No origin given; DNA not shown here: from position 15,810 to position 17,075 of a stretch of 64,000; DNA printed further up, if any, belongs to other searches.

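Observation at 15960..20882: Divergent Fe-S hydro-lyase next to TcuAB: a possible succinate-fumarate-malate-like route for another acid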

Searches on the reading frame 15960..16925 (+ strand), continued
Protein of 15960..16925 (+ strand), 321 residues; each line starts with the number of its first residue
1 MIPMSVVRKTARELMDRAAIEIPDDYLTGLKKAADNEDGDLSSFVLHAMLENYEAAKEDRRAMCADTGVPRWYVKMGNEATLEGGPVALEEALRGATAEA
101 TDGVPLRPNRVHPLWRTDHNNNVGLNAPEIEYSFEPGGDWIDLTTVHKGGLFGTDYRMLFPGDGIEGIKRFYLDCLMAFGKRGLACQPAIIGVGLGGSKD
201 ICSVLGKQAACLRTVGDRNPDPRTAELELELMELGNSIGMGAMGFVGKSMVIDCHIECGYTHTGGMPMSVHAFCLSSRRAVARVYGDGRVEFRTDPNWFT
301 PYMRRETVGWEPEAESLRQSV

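Call 23: search_protein_families(library=ncbifam, proteins=[L004:14676-16307:+, L004:11736-13253:+, L004:4078-5532:+, L004:8238-10004:+, L004:6804-7562:+, L004:5568-6596:+, L004:1561-2580:-, L004:2650-3921:+], max_evalue=1e-10)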
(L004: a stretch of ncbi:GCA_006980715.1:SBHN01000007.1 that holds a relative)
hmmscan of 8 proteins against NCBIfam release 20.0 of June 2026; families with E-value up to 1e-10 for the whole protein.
L004:14676-16307:+ (543 aa): 49 families (the best 25 are shown)
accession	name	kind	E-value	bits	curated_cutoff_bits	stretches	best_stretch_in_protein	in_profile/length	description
NF004516.0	PRK05858.1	equivalog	1.2e-93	314.5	587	1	3-523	13-534/548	acetolactate synthase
NF058623.1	HdaclCoAlyACT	equivalog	2.3e-84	284.1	600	1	4-523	13-539/575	2-hydroxyacyl-CoA lyase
NF006052.0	PRK08199.1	subfamily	8.6e-71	238.9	539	1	2-525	9-538/559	thiamine pyrophosphate protein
NF006122.0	PRK08266.1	subfamily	4.3e-68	230.1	571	1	1-525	4-525/543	hypothetical protein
TIGR00118.1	acolac_lg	equivalog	1e-61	209.1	538.35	1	1-525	1-535/557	biosynthetic-type acetolactate synthase large subunit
NF006378.0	PRK08617.1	equivalog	3.2e-59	200.7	510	2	2-231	9-236/556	acetolactate synthase AlsS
NF006721.0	PRK09259.1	equivalog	8.1e-59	199.7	557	1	3-525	17-551/574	oxalyl-CoA decarboxylase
TIGR02418.1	acolac_catab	equivalog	1.5e-57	195.3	551.1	2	3-232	1-228/539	acetolactate synthase AlsS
NF005712.0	PRK07524.1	subfamily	2.2e-57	194.7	500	1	6-525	8-530/536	5-guanidino-2-oxopentanoate decarboxylase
NF006187.0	PRK08322.1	equivalog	8.3e-57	192.8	509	1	1-524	2-528/548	acetolactate synthase large subunit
TIGR03254.1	oxalate_oxc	equivalog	3.4e-54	184.5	739.4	1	2-524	4-537/554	oxalyl-CoA decarboxylase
NF004919.0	PRK06276.1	equivalog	4.9e-54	183.6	866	1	1-524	1-538/582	acetolactate synthase large subunit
NF006319.0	PRK08527.1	equivalog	6.9e-53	179.9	905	1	1-525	4-539/565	acetolactate synthase large subunit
NF004710.0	PRK06048.1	equivalog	7.7e-53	179.8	976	1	1-525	8-538/561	acetolactate synthase large subunit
NF005713.0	PRK07525.1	subfamily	1.1e-52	179.3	620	2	6-340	11-350/592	sulfoacetaldehyde acetyltransferase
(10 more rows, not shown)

L004:11736-13253:+ (505 aa): 40 families (the best 25 are shown)
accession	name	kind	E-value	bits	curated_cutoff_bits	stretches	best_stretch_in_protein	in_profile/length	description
TIGR01722.1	MMSDH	subfamily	1e-212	707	448.5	1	14-489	3-477/477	CoA-acylating methylmalonate-semialdehyde dehydrogenase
NF052305.1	DioxValDhHalo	equivalog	4.8e-100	335.7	750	1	15-486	8-480/483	2,5-dioxovalerate dehydrogenase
NF042993.1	AlphKGSA_gudD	equivalog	3.7e-98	329.4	770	1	15-485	7-478/481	alpha-ketoglutaric semialdehyde dehydrogenase GucD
TIGR01804.1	BADH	equivalog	2e-96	323.3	668.6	1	16-468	2-454/467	betaine-aldehyde dehydrogenase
NF009725.0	PRK13252.1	equivalog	1e-94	317.7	593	1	14-485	9-477/488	betaine-aldehyde dehydrogenase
TIGR02299.1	HpaE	equivalog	3e-93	313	638.35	1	13-485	2-474/488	5-carboxymethyl-2-hydroxymuconate semialdehyde dehydrogenase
NF010000.0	PRK13473.1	subfamily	1.7e-90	304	615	1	15-468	6-455/475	aminobutyraldehyde dehydrogenase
TIGR01780.1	SSADH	subfamily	5.5e-84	282.6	646.35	1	31-479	1-444/448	succinate-semialdehyde dehydrogenase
NF045735.1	PaDhStyDPseudo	equivalog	6e-83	279.1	850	1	16-485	7-479/483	phenylacetaldehyde dehydrogenase StyD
NF002852.0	PRK03137.1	subfamily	1.1e-82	278.5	648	1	16-488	41-513/514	L-glutamate gamma-semialdehyde dehydrogenase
NF006916.0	PRK09407.1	equivalog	4.6e-79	266.4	521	1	23-494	30-499/526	succinic semialdehyde dehydrogenase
TIGR01237.1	D1pyr5carbox2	equivalog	5.7e-77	259.6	659.65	1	15-489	36-511/511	L-glutamate gamma-semialdehyde dehydrogenase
NF045736.1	PaDhStyDRhodo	equivalog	2.8e-75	253.7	800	1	14-486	5-476/479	phenylacetaldehyde dehydrogenase StyD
TIGR03216.1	OH_muco_semi_DH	equivalog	1.2e-72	245.1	693.25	1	15-485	4-477/481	2-hydroxymuconic semialdehyde dehydrogenase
NF006915.0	PRK09406.1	equivalog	2.1e-72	244.5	730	1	32-468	6-439/457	NADP-dependent succinic semialdehyde dehydrogenase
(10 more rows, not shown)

L004:4078-5532:+ (484 aa): 43 families (the best 25 are shown)
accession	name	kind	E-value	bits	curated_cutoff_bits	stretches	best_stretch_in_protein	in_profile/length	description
NF008415.0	PRK11241.1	equivalog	3.8e-206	685.4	828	1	8-482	7-481/482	NADP-dependent succinate-semialdehyde dehydrogenase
TIGR01780.1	SSADH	subfamily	6e-206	684.6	646.35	1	31-477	1-448/448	succinate-semialdehyde dehydrogenase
TIGR01804.1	BADH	equivalog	3.1e-137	457.8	668.6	1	15-477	1-467/467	betaine-aldehyde dehydrogenase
NF010000.0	PRK13473.1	subfamily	3.3e-134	448.1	615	1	12-480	3-471/475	aminobutyraldehyde dehydrogenase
NF007497.0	PRK10090.1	equivalog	3.6e-132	441.5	500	1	11-479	6-475/480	aldehyde dehydrogenase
NF009725.0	PRK13252.1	equivalog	1.6e-130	435.8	593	1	12-481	7-479/488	betaine-aldehyde dehydrogenase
TIGR02299.1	HpaE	equivalog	2.8e-127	425.3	638.35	1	14-481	3-476/488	5-carboxymethyl-2-hydroxymuconate semialdehyde dehydrogenase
NF006916.0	PRK09407.1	equivalog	3.9e-124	415.1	521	1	22-479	29-490/526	succinic semialdehyde dehydrogenase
NF040648.1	lactal_redase_Meth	equivalog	9.3e-124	413.9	650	1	16-480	3-461/463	lactaldehyde dehydrogenase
NF045735.1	PaDhStyDPseudo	equivalog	2.7e-117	392.4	850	1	11-480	2-480/483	phenylacetaldehyde dehydrogenase StyD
NF040792.1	glyc_ald_dh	equivalog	3.7e-111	372.5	760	1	13-480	2-472/488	D-glyceraldehyde dehydrogenase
NF052305.1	DioxValDhHalo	equivalog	7.5e-111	371.4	750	1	12-479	5-479/483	2,5-dioxovalerate dehydrogenase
NF042993.1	AlphKGSA_gudD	equivalog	3.6e-110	369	770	1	13-480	5-479/481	alpha-ketoglutaric semialdehyde dehydrogenase GucD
NF006915.0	PRK09406.1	equivalog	1.4e-109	367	730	1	29-481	3-456/457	NADP-dependent succinic semialdehyde dehydrogenase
NF045736.1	PaDhStyDRhodo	equivalog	1.5e-108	363.4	800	1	12-479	3-475/479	phenylacetaldehyde dehydrogenase StyD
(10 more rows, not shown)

L004:8238-10004:+ (588 aa): 27 families (the best 25 are shown)
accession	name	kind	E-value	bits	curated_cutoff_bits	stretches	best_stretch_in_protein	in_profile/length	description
NF004900.0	PRK06263.1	equivalog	2.1e-149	498.6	718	1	3-546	4-538/546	fumarate reductase (CoM/CoB) subunit TfrA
TIGR01812.1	sdhA_frdA_Gneg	subfamily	3.8e-129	431.7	567.3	1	8-564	1-563/568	succinate dehydrogenase or fumarate reductase, flavoprotein subunit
NF005866.0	PRK07803.1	equivalog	1.6e-114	383.4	819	2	282-555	318-596/631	fumarate reductase/succinate dehydrogenase flavoprotein subunit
NF004724.0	PRK06069.1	subfamily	6.3e-113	377.9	826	1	3-564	2-572/577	succinate dehydrogenase/fumarate reductase flavoprotein subunit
TIGR00551.1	nadB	equivalog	3e-108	362.6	452.75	1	6-530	2-489/489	L-aspartate oxidase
NF042982.1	MFR_Fp_SdhA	equivalog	8.7e-103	344.8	1100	1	7-531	48-575/612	8-methylmenaquinol:fumarate reductase flavoprotein subunit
TIGR01816.1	sdhA_forward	equivalog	1e-101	340.9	727.35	1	6-560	2-570/584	succinate dehydrogenase flavoprotein subunit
NF006686.0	PRK09231.1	equivalog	3.4e-100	336.3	854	1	3-573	2-585/598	fumarate reductase (quinol) flavoprotein subunit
NF005867.0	PRK07804.1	equivalog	5.7e-99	331.8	639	1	6-557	18-544/548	L-aspartate oxidase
NF005636.0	PRK07395.1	subfamily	8.2e-98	328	723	1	6-533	12-538/560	L-aspartate oxidase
NF004613.0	PRK05945.1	equivalog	2.5e-95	320.2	824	1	5-564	2-570/575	succinate dehydrogenase/fumarate reductase flavoprotein subunit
TIGR01176.1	fum_red_Fp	equivalog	6.4e-94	315.6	932.7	1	5-567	2-577/580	fumarate reductase (quinol) flavoprotein subunit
NF005701.0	PRK07512.1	equivalog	4.8e-93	312.2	528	1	3-545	6-499/516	L-aspartate oxidase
NF005037.0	PRK06452.1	equivalog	3.9e-92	309.6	862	1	3-565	2-562/566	succinate dehydrogenase flavoprotein subunit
NF006567.0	PRK09077.1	equivalog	3.6e-90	302.7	629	1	3-540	5-529/537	L-aspartate oxidase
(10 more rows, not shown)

L004:6804-7562:+ (252 aa): 12 families
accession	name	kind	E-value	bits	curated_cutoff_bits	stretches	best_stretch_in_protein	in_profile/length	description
NF004616.0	PRK05950.1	subfamily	5.1e-59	199.3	228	1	17-245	5-235/238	succinate dehydrogenase iron-sulfur subunit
TIGR00384.1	dhsB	subfamily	8.3e-57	192.2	88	1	30-240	12-222/222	succinate dehydrogenase and fumarate reductase iron-sulfur protein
NF009226.0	PRK12576.1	equivalog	3.7e-56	190.8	344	1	12-243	6-237/317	succinate dehydrogenase/fumarate reductase iron-sulfur subunit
NF009051.0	PRK12385.1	equivalog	2e-47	161.7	333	1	24-240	15-229/244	succinate dehydrogenase/fumarate reductase iron-sulfur subunit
NF010071.0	PRK13552.1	equivalog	5.4e-41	140.4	264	1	30-247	21-239/241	fumarate reductase iron-sulfur subunit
NF009227.0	PRK12577.1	equivalog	6.8e-41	140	349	1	22-245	7-240/330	succinate dehydrogenase/fumarate reductase iron-sulfur subunit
NF004898.0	PRK06259.1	equivalog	1.1e-37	129.8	385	1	17-231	3-203/488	fumarate reductase (CoM/CoB) subunit TfrB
NF009052.0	PRK12386.1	equivalog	1.4e-35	122.5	256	1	19-243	6-231/255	succinate dehydrogenase/fumarate reductase iron-sulfur subunit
NF009225.0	PRK12575.1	subfamily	1.1e-34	119.9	443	1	31-241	21-228/235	succinate dehydrogenase/fumarate reductase iron-sulfur subunit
NF006391.0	PRK08640.1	equivalog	5.9e-34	117.1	244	1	34-249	25-245/254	succinate dehydrogenase iron-sulfur subunit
NF042952.1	MFR_FeS_SdhB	equivalog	4.7e-26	91.6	600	1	41-248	26-236/320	8-methylmenaquinol:fumarate reductase iron-sulfur subunit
NF005746.0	PRK07570.1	subfamily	2.3e-24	86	243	1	18-250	3-247/250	succinate dehydrogenase/fumarate reductase iron-sulfur subunit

L004:5568-6596:+ (342 aa): 1 family
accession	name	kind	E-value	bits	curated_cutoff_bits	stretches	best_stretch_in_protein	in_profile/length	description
TIGR00698.1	TIGR00698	subfamily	1.4e-39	136.2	232.6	1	32-338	19-329/335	YeiH family putative sulfate export transporter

L004:1561-2580:- (339 aa): 21 families
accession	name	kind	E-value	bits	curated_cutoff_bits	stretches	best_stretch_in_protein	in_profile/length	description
NF005069.0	PRK06487.1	equivalog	5.9e-113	377.1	448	1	24-338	5-319/320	2-hydroxyacid dehydrogenase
NF005387.0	PRK06932.1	equivalog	2.2e-108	362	492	1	23-330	2-310/314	2-hydroxyacid dehydrogenase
NF006263.0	PRK08410.1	equivalog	5.1e-81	272.4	389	1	24-332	2-309/311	D-2-hydroxyacid dehydrogenase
TIGR01327.1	PGDH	equivalog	7.3e-64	216.4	454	1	51-336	26-307/525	phosphoglycerate dehydrogenase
NF009714.1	PRK13243.1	equivalog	9.2e-60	202.7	455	1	55-333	35-316/332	glyoxylate reductase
NF008759.0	PRK11790.1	equivalog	1.6e-51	175.3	404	1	56-323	45-310/410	phosphoglycerate dehydrogenase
NF011938.0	PRK15409.1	equivalog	2.8e-44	151.4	492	1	56-333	36-312/324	glyoxylate/hydroxypyruvate reductase GhrB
NF005750.0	PRK07574.1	equivalog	2e-42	145.7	329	1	53-333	76-360/386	NAD-dependent formate dehydrogenase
NF041369.1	Dhydh_Halo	equivalog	1.1e-39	136.5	400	1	87-334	56-299/305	D-2-hydroxyacid dehydrogenase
NF000492.1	vanH_gen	exception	3.3e-35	121.7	540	1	86-325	66-306/312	D-lactate dehydrogenase VanH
NF005027.0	PRK06436.1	equivalog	1.3e-32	113.2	261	1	76-338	39-288/303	2-hydroxyacid dehydrogenase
NF001309.0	PRK00257.1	equivalog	2.3e-30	105.8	434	1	165-317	113-265/379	4-phosphoerythronate dehydrogenase PdxB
NF000004.1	vanH-D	exception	2.9e-30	105.5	550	1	86-311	72-298/323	D-lactate dehydrogenase VanH-D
NF000371.1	vanH_Agroup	exception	9.7e-29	100.6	700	1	87-323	72-309/322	VanH-A/VanH-Pt family D-lactate dehydrogenase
NF006374.0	PRK08605.1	subfamily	9.9e-25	87.3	356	1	73-324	54-316/332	D-lactate dehydrogenase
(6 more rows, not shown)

L004:2650-3921:+ (423 aa): 2 families
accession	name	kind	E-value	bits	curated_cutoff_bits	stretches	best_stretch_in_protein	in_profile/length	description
NF041176.1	GlyK_Thmprot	equivalog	2.6e-69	234.5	550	1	36-414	35-391/397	glycerate 2-kinase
NF040791.1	gly_kin_Thpl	equivalog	4.3e-51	174.4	670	1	36-413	46-406/410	glycerate 2-kinase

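Call 32: search_protein_families(library=pfam, proteins=[L052:14931-15680:-, L077:15434-16051:-, L076:5512-6699:+, L037:12712-13803:-, L048:972-2591:+, L052:11619-12728:+, L086:10927-12102:+, L076:11604-12617:+, L024:2290-3060:-, L041:4930-5547:-], max_evalue=0.00001)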
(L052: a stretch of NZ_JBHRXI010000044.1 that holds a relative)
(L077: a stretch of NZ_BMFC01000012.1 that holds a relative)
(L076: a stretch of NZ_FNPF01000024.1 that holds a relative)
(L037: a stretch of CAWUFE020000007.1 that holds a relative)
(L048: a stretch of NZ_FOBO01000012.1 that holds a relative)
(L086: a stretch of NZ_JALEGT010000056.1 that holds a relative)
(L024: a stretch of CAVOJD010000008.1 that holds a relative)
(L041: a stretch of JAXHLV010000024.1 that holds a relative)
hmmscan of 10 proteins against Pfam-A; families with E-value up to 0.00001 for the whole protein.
L052:14931-15680:- (249 aa): 1 family
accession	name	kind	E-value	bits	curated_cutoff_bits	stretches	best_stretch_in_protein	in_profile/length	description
PF01925.25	TauE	-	1.4e-31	110.4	32.6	1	9-239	1-235/237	Sulfite exporter TauE/SafE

L077:15434-16051:- (205 aa): 3 families
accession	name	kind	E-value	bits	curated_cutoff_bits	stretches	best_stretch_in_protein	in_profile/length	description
PF02798.26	GST_N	-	3.9e-13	50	20.9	1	2-73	3-75/76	Glutathione S-transferase, N-terminal domain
PF13409.12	GST_N_2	-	1.3e-09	38.9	25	1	15-74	8-69/70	Glutathione S-transferase, N-terminal domain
PF13417.12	GST_N_3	-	2.1e-07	31.6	22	1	18-78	16-73/75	Glutathione S-transferase, N-terminal domain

L076:5512-6699:+ (395 aa): 2 families
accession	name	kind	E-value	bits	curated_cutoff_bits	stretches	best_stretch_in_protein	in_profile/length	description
PF13378.12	MR_MLE_C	-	4.1e-41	141.5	29.4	1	179-377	10-213/219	Enolase C-terminal domain-like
PF02746.21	MR_MLE_N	-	6.3e-12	46.2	22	1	27-151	3-116/117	Mandelate racemase / muconate lactonizing enzyme, N-terminal domain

L037:12712-13803:- (363 aa): 0 families

L048:972-2591:+ (539 aa): 3 families
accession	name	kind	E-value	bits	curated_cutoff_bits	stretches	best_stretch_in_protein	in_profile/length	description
PF00732.25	GMC_oxred_N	-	1.9e-51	175.4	23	1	3-300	1-217/218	GMC oxidoreductase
PF05199.19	GMC_oxred_C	-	2.8e-37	128.8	24.6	1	392-523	1-139/139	GMC oxidoreductase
PF00890.30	FAD_binding_2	-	1.8e-06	27.9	20.4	0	4-37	1-33/414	FAD binding domain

L052:11619-12728:+ (369 aa): 1 family
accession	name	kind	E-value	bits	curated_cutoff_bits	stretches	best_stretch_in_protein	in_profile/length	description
PF00174.25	Oxidored_molyb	-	3.2e-46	157.5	24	1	56-225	1-166/169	Oxidoreductase molybdopterin binding domain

L086:10927-12102:+ (391 aa): 1 family
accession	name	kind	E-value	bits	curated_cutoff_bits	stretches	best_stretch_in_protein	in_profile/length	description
PF02515.22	CoA_transf_3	-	1.6e-96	324.1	23.3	1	16-378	1-366/366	CoA-transferase family III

L076:11604-12617:+ (337 aa): 1 family
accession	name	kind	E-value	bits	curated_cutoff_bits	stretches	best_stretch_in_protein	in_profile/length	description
PF03601.19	Cons_hypoth698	-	3.3e-62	210.6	24.5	1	18-313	1-300/304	Conserved hypothetical protein 698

L024:2290-3060:- (256 aa): 2 families
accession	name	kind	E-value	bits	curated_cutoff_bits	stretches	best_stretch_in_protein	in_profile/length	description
PF00005.33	ABC_tran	-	1.6e-30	106.9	25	1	43-179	2-137/137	ABC transporter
PF13304.12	AAA_21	-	6.8e-14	53.1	27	1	146-209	233-299/304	AAA domain, putative AbiEii toxin, Type IV TA system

L041:4930-5547:- (205 aa): 2 families
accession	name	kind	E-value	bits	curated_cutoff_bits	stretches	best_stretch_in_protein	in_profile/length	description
PF14246.11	TetR_C_7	-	1.2e-38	132.2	22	1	87-205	1-119/119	AefR-like transcriptional repressor, C-terminal domain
PF00440.29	TetR_N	-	7.2e-16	58.1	24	1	18-63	2-47/47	Bacterial regulatory proteins, tetR family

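Call 39: search_solved_structures(query=window:15960-16925:+, show_alignments=2, max_evalue=0.00001)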
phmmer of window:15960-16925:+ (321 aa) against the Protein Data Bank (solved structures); distinct sequences matched with E-value up to 0.00001: 2.
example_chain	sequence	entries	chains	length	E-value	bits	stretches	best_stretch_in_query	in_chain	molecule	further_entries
7xky_A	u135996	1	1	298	2.1e-53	184.7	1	12-288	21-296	Fumarate hydratase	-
6mso_A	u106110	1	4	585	1.5e-08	37.2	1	24-306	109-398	fumarate hydratase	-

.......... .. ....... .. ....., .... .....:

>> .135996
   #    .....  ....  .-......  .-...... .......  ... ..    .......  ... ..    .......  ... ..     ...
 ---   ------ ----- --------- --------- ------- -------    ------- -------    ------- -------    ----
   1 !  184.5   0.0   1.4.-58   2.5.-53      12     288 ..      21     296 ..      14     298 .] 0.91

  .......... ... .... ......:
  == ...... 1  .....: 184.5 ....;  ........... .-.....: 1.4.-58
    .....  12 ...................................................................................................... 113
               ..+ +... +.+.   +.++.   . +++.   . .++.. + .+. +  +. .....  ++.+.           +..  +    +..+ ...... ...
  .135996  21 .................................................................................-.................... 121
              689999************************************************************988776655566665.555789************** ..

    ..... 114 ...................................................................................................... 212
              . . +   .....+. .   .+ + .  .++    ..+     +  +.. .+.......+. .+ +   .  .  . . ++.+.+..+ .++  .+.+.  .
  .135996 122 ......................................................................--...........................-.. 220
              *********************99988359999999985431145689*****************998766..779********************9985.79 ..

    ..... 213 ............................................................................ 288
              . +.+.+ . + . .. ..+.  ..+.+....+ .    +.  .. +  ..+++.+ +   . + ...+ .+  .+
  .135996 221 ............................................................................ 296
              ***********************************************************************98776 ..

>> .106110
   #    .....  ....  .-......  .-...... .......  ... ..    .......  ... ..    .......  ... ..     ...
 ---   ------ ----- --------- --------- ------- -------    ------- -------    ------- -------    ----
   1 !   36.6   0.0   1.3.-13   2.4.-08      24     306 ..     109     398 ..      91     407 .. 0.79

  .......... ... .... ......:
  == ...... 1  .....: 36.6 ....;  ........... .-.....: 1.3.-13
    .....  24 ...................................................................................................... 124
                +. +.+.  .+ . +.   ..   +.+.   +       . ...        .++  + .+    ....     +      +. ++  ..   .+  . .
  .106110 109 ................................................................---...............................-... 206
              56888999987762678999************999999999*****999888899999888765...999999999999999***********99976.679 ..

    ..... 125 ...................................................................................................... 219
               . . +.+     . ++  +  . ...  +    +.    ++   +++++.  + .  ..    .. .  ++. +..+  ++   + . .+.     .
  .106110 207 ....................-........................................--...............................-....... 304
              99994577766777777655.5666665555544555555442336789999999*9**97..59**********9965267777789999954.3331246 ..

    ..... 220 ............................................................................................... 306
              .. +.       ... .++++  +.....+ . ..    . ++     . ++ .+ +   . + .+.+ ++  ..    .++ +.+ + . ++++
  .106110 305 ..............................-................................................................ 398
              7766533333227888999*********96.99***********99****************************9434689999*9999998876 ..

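Call 62: search_protein_families(library=pfam, proteins=[L036:8101-9846:+, L036:12636-14381:-, L036:14371-16476:-, L036:11669-12598:-, L021:10837-12339:-, L021:12403-13251:-, L021:13273-14844:-, L021:7819-9414:-, L029:8148-9359:+, L029:9397-9846:+], max_evalue=0.00001)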
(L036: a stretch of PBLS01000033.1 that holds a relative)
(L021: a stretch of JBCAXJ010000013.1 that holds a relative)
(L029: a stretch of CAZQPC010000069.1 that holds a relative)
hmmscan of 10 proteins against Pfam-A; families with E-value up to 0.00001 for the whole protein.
L036:8101-9846:+ (581 aa): 2 families
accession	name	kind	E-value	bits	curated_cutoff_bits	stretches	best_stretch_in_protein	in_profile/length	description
PF04055.27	Radical_SAM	-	5.6e-17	62.9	29.5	1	186-352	2-164/166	Radical SAM superfamily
PF02310.24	B12-binding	-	1.2e-06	28.8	32.1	0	63-139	43-119/121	B12 binding domain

L036:12636-14381:- (581 aa): 1 family
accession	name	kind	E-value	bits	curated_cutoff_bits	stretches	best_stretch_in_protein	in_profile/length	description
PF02538.19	Hydantoinase_B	-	1e-144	483.3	26.8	1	13-527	1-515/519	Hydantoinase B/oxoprolinase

L036:14371-16476:- (701 aa): 3 families
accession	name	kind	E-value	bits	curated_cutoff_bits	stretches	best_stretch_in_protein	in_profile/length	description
PF01968.24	Hydantoinase_A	-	9.2e-81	271.7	22.9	1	206-502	1-290/291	Hydantoinase/oxoprolinase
PF05378.19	Hydant_A_N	-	6.9e-50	169.6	25.2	1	9-185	1-175/176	Hydantoinase/oxoprolinase N-terminal region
PF19278.4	Hydant_A_C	-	5.1e-11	42.8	21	1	545-689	41-188/193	Hydantoinase/oxoprolinase C-terminal domain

L036:11669-12598:- (309 aa): 0 families

L021:10837-12339:- (500 aa): 4 families
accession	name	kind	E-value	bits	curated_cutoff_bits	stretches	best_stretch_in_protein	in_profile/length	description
PF02879.22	PGM_PMM_II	-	1.5e-27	96.5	29.3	1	176-273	2-103/103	Phosphoglucomutase/phosphomannomutase, alpha/beta/alpha domain II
PF02878.22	PGM_PMM_I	-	3.9e-25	88.6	22.5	1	27-154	3-131/138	Phosphoglucomutase/phosphomannomutase, alpha/beta/alpha domain I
PF02880.22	PGM_PMM_III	-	4.1e-10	40.2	20.7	1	279-393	3-115/115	Phosphoglucomutase/phosphomannomutase, alpha/beta/alpha domain III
PF00408.26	PGM_PMM_IV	-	1.6e-06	28.5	23.1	1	404-483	8-65/68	Phosphoglucomutase/phosphomannomutase, C-terminal domain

L021:12403-13251:- (282 aa): 1 family
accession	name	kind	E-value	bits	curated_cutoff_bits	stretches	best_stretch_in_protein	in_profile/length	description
PF00793.26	DAHP_synth_1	-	4.2e-69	232.9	25.5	1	16-272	12-265/270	DAHP synthetase I family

L021:13273-14844:- (523 aa): 0 families

L021:7819-9414:- (531 aa): 1 family
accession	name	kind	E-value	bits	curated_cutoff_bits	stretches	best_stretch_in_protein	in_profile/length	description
PF00496.27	SBP_bac_5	-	1.5e-84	284.7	32.4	1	73-425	2-346/368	Bacterial extracellular solute-binding proteins, family 5 Middle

L029:8148-9359:+ (403 aa): 3 families
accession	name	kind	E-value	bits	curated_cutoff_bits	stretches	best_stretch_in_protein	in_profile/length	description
PF01053.26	Cys_Met_Meta_PP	-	1.2e-131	439.2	27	1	16-398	2-381/381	Cys/Met metabolism PLP-dependent enzyme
PF00155.27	Aminotran_1_2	-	1.1e-06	28.6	19.7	1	57-199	30-195/361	Aminotransferase class I and II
PF00266.25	Aminotran_5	-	1.3e-06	28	21.5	1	86-215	67-202/371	Aminotransferase class-V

L029:9397-9846:+ (149 aa): 0 families
